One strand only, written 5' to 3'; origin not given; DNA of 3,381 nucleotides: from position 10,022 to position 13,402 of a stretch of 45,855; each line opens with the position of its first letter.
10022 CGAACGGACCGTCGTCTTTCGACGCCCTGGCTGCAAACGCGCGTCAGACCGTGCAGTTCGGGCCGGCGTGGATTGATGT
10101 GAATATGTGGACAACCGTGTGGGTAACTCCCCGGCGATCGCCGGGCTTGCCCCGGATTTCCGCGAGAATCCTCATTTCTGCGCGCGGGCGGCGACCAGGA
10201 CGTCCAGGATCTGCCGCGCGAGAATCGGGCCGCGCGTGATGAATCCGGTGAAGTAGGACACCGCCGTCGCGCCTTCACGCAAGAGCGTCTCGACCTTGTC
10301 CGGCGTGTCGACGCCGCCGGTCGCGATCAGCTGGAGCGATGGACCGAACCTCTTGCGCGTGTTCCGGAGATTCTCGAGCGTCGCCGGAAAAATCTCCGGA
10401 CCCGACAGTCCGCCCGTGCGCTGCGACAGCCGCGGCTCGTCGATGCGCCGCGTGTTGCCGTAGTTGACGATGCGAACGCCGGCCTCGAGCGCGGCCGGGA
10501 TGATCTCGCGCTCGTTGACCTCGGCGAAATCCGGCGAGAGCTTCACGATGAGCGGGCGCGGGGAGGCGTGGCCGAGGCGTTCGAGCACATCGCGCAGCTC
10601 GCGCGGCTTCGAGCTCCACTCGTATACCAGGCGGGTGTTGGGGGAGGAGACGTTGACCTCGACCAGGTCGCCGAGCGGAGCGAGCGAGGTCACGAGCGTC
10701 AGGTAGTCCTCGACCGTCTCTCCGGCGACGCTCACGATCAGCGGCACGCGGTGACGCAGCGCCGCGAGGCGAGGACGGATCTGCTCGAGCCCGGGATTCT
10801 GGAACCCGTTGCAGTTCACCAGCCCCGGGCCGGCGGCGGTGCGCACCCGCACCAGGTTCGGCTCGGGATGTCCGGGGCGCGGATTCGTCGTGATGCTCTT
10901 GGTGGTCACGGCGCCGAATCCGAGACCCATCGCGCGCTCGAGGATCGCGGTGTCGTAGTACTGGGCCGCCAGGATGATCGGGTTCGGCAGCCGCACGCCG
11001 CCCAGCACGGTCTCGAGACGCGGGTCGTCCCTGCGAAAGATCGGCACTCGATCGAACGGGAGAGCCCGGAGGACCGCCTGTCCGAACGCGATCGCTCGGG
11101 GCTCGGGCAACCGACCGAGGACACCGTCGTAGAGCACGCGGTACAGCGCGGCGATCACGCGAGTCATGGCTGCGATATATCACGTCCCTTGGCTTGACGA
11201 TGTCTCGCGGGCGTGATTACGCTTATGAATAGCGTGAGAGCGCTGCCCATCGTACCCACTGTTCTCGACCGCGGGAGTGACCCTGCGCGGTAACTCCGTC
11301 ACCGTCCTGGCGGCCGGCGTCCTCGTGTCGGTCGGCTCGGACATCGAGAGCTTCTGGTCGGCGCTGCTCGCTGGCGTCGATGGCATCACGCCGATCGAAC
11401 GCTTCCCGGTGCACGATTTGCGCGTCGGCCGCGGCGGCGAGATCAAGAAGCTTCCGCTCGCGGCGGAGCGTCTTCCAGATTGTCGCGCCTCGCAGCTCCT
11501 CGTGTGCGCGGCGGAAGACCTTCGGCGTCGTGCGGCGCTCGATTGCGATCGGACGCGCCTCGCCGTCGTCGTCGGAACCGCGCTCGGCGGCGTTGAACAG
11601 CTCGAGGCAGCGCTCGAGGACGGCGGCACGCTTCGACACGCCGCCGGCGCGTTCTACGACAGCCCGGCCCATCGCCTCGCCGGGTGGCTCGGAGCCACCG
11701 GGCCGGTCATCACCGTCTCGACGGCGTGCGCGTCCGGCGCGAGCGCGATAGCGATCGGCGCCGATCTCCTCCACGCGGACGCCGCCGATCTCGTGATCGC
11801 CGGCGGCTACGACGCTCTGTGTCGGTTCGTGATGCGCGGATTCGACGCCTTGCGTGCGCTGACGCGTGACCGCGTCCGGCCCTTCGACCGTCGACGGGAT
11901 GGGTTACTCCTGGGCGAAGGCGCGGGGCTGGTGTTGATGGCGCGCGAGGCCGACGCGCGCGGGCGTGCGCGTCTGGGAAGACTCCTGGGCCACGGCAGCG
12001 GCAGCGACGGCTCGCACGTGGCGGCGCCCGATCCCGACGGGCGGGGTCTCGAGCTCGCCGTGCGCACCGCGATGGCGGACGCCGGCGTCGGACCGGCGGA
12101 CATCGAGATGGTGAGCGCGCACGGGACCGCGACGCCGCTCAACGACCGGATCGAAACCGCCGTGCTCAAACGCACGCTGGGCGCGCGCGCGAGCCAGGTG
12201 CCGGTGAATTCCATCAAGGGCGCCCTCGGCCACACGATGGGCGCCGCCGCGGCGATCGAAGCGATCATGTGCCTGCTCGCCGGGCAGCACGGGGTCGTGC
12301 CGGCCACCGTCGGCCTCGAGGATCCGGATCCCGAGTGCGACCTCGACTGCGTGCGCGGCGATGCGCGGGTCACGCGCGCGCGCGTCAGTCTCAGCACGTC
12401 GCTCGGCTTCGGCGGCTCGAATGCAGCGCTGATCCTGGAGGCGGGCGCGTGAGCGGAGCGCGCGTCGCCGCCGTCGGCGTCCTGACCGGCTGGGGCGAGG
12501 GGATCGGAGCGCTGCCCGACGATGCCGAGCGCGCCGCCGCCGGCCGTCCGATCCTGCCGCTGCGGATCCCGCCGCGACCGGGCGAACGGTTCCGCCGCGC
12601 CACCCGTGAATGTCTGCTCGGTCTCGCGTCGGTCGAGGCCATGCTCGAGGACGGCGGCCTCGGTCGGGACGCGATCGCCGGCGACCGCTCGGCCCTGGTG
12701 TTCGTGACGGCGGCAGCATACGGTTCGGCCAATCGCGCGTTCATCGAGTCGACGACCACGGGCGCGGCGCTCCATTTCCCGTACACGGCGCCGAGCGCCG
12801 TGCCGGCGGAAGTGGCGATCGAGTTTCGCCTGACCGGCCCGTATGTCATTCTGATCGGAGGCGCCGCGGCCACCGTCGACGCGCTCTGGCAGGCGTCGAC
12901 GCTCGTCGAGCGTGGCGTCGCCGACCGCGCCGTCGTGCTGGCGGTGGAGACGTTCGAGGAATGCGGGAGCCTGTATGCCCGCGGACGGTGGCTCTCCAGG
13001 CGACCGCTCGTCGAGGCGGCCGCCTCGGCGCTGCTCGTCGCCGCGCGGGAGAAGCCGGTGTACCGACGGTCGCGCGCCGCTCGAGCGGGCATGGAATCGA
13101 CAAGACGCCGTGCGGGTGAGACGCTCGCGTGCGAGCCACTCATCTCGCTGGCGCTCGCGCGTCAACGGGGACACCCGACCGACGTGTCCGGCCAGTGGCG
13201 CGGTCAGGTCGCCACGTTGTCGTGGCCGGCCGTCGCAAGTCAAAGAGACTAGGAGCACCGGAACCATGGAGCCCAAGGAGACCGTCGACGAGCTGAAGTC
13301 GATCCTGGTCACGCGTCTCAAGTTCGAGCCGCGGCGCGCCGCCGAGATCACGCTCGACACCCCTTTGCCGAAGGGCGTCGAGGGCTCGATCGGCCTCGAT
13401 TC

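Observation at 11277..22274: Orphan type II PKS/FAS-like envelope-lipid locus: two KS plus dead-KS pairs around one ACP, operonic with GT2, flavin halogenase and MacB-type exporter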

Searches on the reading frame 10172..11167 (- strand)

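Call 12: search_protein_families(library=pfam, proteins=[window:10172-11167:-], max_evalue=0.001)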
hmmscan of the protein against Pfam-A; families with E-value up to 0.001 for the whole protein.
window:10172-11167:- (331 aa): 1 family
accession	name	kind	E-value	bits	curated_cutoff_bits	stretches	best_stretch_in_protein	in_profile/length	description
PF01180.27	DHO_dh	-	4e-51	174.4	27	1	51-324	2-287/291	Dihydroorotate dehydrogenase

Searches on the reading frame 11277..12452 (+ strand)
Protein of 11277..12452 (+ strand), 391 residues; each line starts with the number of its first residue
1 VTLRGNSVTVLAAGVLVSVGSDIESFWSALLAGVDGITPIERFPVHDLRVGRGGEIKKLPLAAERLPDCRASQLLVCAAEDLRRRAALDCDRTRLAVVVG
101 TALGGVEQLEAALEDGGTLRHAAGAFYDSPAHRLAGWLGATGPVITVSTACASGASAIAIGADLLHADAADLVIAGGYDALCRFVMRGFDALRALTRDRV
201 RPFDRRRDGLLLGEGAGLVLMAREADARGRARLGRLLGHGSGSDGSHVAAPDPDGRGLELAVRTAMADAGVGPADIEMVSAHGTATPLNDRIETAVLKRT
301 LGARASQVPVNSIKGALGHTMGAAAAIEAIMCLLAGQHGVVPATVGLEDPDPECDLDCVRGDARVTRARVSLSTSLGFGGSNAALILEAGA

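Call 9: search_protein_families(library=pfam, proteins=[window:11277-12452:+], max_evalue=0.01)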
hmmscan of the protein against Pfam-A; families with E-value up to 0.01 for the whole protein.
window:11277-12452:+ (391 aa): 3 families
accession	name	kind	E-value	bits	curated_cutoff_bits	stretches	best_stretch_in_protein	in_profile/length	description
PF00109.32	ketoacyl-synt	-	2.6e-32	112.8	20.8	1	7-227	3-252/252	Beta-ketoacyl synthase, N-terminal domain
PF02801.28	Ketoacyl-synt_C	-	7e-31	107.1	20.8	1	234-347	2-118/119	Beta-ketoacyl synthase, C-terminal domain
PF00108.29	Thiolase_N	-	4.2e-05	23.5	26.4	1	138-182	72-116/260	Thiolase, N-terminal domain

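Call 10: search_protein_families(library=ncbifam, proteins=[window:11277-12452:+], max_evalue=0.01)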
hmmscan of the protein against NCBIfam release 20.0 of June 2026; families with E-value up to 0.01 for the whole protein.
window:11277-12452:+ (391 aa): 39 families (the best 25 are shown)
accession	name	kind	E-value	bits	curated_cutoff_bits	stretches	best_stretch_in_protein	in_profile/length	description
NF005589.0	PRK07314.1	subfamily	3.7e-86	289.5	387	1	6-388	4-410/413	beta-ketoacyl-ACP synthase II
TIGR03150.1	fabF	equivalog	8.9e-86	288.1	493.75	1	8-387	3-406/407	beta-ketoacyl-ACP synthase II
NF006618.0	PRK09185.1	subfamily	2.2e-85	287.1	407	1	7-388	4-391/394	beta-ketoacyl-ACP synthase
NF058662.1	cispenta_AmcF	equivalog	1.9e-76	257.4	325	1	13-388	7-368/369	cispentacin biosynthesis acyltransferase subunit AmcF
NF004970.0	PRK06333.1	subfamily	1.4e-69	235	525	1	8-387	6-419/424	beta-ketoacyl-ACP synthase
NF005076.0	PRK06501.1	equivalog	2.4e-67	227.7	629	2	118-388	142-421/425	beta-ketoacyl-ACP synthase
NF004618.0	PRK05952.1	equivalog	3.6e-61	207.2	455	1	8-388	4-381/384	beta-ketoacyl-ACP synthase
NF005916.1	PRK07910.1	equivalog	4.7e-61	207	560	1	8-387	14-415/418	KasA/KasB family beta-ketoacyl-ACP synthase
NF006274.0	PRK08439.1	equivalog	4.8e-60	203.4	621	1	8-387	4-403/406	beta-ketoacyl-ACP synthase II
NF006434.0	PRK08722.1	equivalog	6.8e-55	186.6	759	1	7-387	5-411/414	beta-ketoacyl-ACP synthase II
NF006587.0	PRK09116.1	equivalog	9.9e-50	169.5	470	1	136-388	149-405/408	beta-ketoacyl-ACP synthase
NF005490.0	PRK07103.1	equivalog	3.6e-43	148.1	445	1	7-389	5-412/414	polyketide beta-ketoacyl:acyl carrier protein synthase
NF005935.0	PRK07967.1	equivalog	1.9e-36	125.8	630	1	133-388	144-402/406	beta-ketoacyl-ACP synthase I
NF045894.1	PKS_plus_SDR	equivalog_domain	4.9e-33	113.9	1740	1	130-389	152-426/1515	type I polyketide synthase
NF040607.1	mycolic_Pks13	equivalog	6e-29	100.2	2100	1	140-388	260-524/1680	polyketide synthase Pks13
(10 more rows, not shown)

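Call 20: search_solved_structures(query=window:11277-12452:+, max_evalue=1e-20)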
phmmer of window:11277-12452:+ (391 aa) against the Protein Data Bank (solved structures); distinct sequences matched with E-value up to 1e-20: 105 (the best 60 are shown).
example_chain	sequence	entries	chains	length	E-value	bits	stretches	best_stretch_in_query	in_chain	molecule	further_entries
9s5h_B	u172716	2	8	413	1.5e-70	241.3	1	7-388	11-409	3-oxoacyl-(Acyl-carrier-protein) synthase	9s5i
4ls5_A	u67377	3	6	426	3.6e-66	226.8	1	7-387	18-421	3-oxoacyl-[acyl-carrier-protein] synthase 2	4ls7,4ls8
4ls6_A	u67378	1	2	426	6.3e-66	226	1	7-387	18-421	3-oxoacyl-[acyl-carrier-protein] synthase 2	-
1e5m_A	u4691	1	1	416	8.2e-65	222.3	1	6-386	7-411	BETA KETOACYL ACYL CARRIER PROTEIN SYNTHASE II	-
1j3n_A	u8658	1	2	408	1.1e-64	222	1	8-386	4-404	3-oxoacyl-(acyl-carrier protein) synthase II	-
2gqd_A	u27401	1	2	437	7.3e-63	215.9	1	7-387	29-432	3-oxoacyl-[acyl-carrier-protein] synthase 2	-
3o04_A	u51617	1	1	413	1e-59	205.5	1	8-387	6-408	beta-keto-acyl carrier protein synthase II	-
5sxo_A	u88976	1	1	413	1.5e-59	205.1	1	8-387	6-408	3-oxoacyl-[acyl-carrier-protein] synthase 2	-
4r8e_A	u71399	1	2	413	1.6e-59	205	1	7-387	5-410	3-oxoacyl-[acyl-carrier-protein] synthase 2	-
8qm1_A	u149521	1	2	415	5.2e-59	203.2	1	7-387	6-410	3-oxoacyl-[acyl-carrier-protein] synthase 2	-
4b7v_A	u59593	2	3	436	5.7e-59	203.1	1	7-387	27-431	3-OXOACYL-[ACYL-CARRIER-PROTEIN] SYNTHASE 2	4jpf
6okg_A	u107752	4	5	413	1.9e-58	201.4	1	7-387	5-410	3-oxoacyl-[acyl-carrier-protein] synthase 2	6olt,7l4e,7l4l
1b3n_A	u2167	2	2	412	2.2e-58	201.2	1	8-387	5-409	PROTEIN (KETOACYL ACYL CARRIER PROTEIN SYNTHASE 2) | BETA-KETOACYL ACP SYNTHASE II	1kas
2gfw_A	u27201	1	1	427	2.2e-58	201.2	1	8-387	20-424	3-oxoacyl-[acyl-carrier-protein] synthase 2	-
8cn8_A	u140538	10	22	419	1.1e-57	198.9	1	7-387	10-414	3-oxoacyl-[acyl-carrier-protein] synthase 2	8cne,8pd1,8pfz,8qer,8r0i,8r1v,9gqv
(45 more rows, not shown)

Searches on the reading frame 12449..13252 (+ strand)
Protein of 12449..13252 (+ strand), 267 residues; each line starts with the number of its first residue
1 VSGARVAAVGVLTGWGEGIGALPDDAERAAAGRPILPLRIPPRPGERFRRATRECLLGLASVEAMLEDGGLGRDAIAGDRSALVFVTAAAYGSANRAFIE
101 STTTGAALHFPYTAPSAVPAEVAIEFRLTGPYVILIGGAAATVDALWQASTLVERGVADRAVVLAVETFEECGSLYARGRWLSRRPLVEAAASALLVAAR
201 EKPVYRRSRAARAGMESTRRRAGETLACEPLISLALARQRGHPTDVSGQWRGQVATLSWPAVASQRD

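Call 9: search_protein_families(library=pfam, proteins=[window:12449-13252:+], max_evalue=0.01)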
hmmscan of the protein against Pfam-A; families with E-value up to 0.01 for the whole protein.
window:12449-13252:+ (267 aa): 1 family
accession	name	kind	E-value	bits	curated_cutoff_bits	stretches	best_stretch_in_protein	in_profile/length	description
PF00109.32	ketoacyl-synt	-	4.7e-07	30.1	20.8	1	49-177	84-212/252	Beta-ketoacyl synthase, N-terminal domain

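Call 10: search_protein_families(library=ncbifam, proteins=[window:12449-13252:+], max_evalue=0.01)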
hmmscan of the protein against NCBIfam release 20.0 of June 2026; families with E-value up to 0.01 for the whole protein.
window:12449-13252:+ (267 aa): 1 family
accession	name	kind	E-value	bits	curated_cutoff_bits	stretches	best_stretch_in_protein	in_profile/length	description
NF004970.0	PRK06333.1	subfamily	0.0098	14.8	525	0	106-167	136-201/424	beta-ketoacyl-ACP synthase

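Call 63: find_homologous_proteins(query=window:12449-13252:+, max_evalue=0.001)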
Query window:12449-13252:+ (267 aa): 1330 proteins with E <= 0.001 among 8000 candidates; the best 120 are listed.
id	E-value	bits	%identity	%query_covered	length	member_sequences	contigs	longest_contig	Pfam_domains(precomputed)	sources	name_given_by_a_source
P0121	7.8e-163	558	99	100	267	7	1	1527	PF00109.33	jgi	-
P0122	5.4e-117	408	73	100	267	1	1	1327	-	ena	-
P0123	7.0e-114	398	74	100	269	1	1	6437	-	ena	-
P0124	6.3e-100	352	67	98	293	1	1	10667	-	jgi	jgi:hypothetical protein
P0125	8.2e-98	345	68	97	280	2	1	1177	-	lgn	-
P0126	1.4e-94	334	66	100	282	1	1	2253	PF00109.33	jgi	jgi:beta-ketoacyl synthase-like protein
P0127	3.9e-94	333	64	97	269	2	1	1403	-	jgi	jgi:hypothetical protein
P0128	5.4e-92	326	67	96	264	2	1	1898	PF00109.33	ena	-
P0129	7.4e-92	325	65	97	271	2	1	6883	-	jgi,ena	-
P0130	1.3e-91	325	65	96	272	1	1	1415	PF00109.33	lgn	-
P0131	3.6e-91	323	63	97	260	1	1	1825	-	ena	-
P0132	4.2e-91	323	65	97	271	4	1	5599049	PF00109.33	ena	-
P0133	7.6e-91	322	63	93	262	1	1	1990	PF00109.33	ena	-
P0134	1.7e-90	321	67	96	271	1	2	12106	PF00109.33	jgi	jgi:hypothetical protein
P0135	7.9e-90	319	66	95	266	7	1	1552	PF00109.33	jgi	jgi:3-oxoacyl-[acyl-carrier-protein] synthase III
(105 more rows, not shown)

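Call 72: predict_structure(alignment_id=A3)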
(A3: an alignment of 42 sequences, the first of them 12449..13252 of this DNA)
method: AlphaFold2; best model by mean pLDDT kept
length: 267 residues; sequences in the alignment: 42
mean_pLDDT: 86.6   pTM: 0.87
mean pLDDT of the five models: 86.6, 86.3, 85.3, 85.3, 85.0
residues with pLDDT >= 90: 169; 70-90: 59; 50-70: 25; < 50: 14
segments of 3 or more residues with pLDDT < 50: 92-95, 107-112, 264-267
pLDDT, mean of each block of 10 residues (from residue 1): 91 97 97 93 80 92 98 97 88 52 51 73 96 93 97 97 94 76 85 97 87 84 95 94 84 88 52
secondary structure, 60 per line:
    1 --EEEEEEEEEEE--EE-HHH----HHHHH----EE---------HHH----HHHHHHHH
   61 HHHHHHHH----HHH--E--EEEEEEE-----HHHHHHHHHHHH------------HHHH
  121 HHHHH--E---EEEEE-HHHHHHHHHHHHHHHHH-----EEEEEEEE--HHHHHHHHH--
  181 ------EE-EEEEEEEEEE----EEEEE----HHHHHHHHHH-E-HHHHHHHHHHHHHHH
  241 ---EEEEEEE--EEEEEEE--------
elements in order: E3-13 H26-30 H53-68 E81-87 H93-104 H117-125 E132-136 H138-154 E160-167 H170-178 E190-199 E204-208 H213-222 H226-240 E244-250 E253-259

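Call 74: fold_search(model_id=the predicted structure, library=pdb)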
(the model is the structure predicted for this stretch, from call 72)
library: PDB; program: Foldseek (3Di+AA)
matches with E <= 10: 1122; with E <= 0.001: 636
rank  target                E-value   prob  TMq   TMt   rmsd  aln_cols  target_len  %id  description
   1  6kxe_B                7.0e-10  1.00  0.72  0.56   6.9       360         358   16  The ishigamide ketosynthase/chain length factor (released 2020-05-06)
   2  3oyt_B                1.8e-09  1.00  0.68  0.48   6.3       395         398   14  1.84 Angstrom resolution crystal structure of 3-oxoacyl-(acyl carrier protein) synthase I (fabB) from Yersinia pestis  (released 2011-01-12)
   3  3oyt_A                1.9e-09  1.00  0.68  0.47   6.3       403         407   13  1.84 Angstrom resolution crystal structure of 3-oxoacyl-(acyl carrier protein) synthase I (fabB) from Yersinia pestis  (released 2011-01-12)
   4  4ewg_B                2.6e-09  1.00  0.65  0.45   7.8       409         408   14  Crystal structure of a Beta-ketoacyl synthase from Burkholderia phymatum STM815 (released 2012-05-16)
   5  6smo_G                3.2e-09  1.00  0.75  0.58   5.6       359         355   14  AntDE:AntF (apo): type II PKS acyl-carrier protein in complex with its ketosynthase bound to the hexaketide (released 2020-05-27)
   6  4ewg_A                3.2e-09  1.00  0.65  0.45   7.7       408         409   14  Crystal structure of a Beta-ketoacyl synthase from Burkholderia phymatum STM815 (released 2012-05-16)
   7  4xox_A                4.6e-09  1.00  0.72  0.50   6.0       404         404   12  Structure of beta-ketoacyl-ACP synthase I (FabB) from Vibrio Cholerae (released 2015-01-28)
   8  6kxd_B                4.9e-09  1.00  0.69  0.53   7.1       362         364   17  The ishigamide ketosynthase/chain length factor (released 2020-05-06)
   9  1dd8_A                4.9e-09  1.00  0.69  0.48   6.3       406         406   12  CRYSTAL STRUCTURE OF BETA-KETOACYL-[ACYL CARRIER PROTEIN] SYNTHASE I FROM ESCHERICHIA COLI (released 1999-11-18)
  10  6smp_I                6.0e-09  1.00  0.75  0.59   5.4       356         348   14  AntDE:AntF (holo): type II PKS acyl-carrier protein in complex with its ketosynthase bound to the hexaketide (released 2020-05-27)
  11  6smp_F                6.0e-09  1.00  0.73  0.58   5.7       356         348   13  AntDE:AntF (holo): type II PKS acyl-carrier protein in complex with its ketosynthase bound to the hexaketide (released 2020-05-27)
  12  6smo_E                6.3e-09  1.00  0.71  0.56   5.8       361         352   13  AntDE:AntF (apo): type II PKS acyl-carrier protein in complex with its ketosynthase bound to the hexaketide (released 2020-05-27)
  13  3lrf                  7.2e-09  1.00  0.71  0.49   6.4       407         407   12  Crystal structure of beta-ketoacyl synthase from brucella melitensis (released 2010-03-31)
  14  4jv3                  7.7e-09  1.00  0.71  0.49   6.4       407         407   12  Crystal structure of beta-ketoacyl synthase from Brucella melitensis in complex with platencin (released 2013-05-22)
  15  1tqy_B                8.2e-09  1.00  0.69  0.48   7.8       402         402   12  The Actinorhodin Ketosynthase/Chain Length Factor (released 2004-07-27)
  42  6smo_C                6.2e-08  1.00  0.78  0.62   5.1       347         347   13  AntDE:AntF (apo): type II PKS acyl-carrier protein in complex with its ketosynthase bound to the hexaketide (released 2020-05-27)
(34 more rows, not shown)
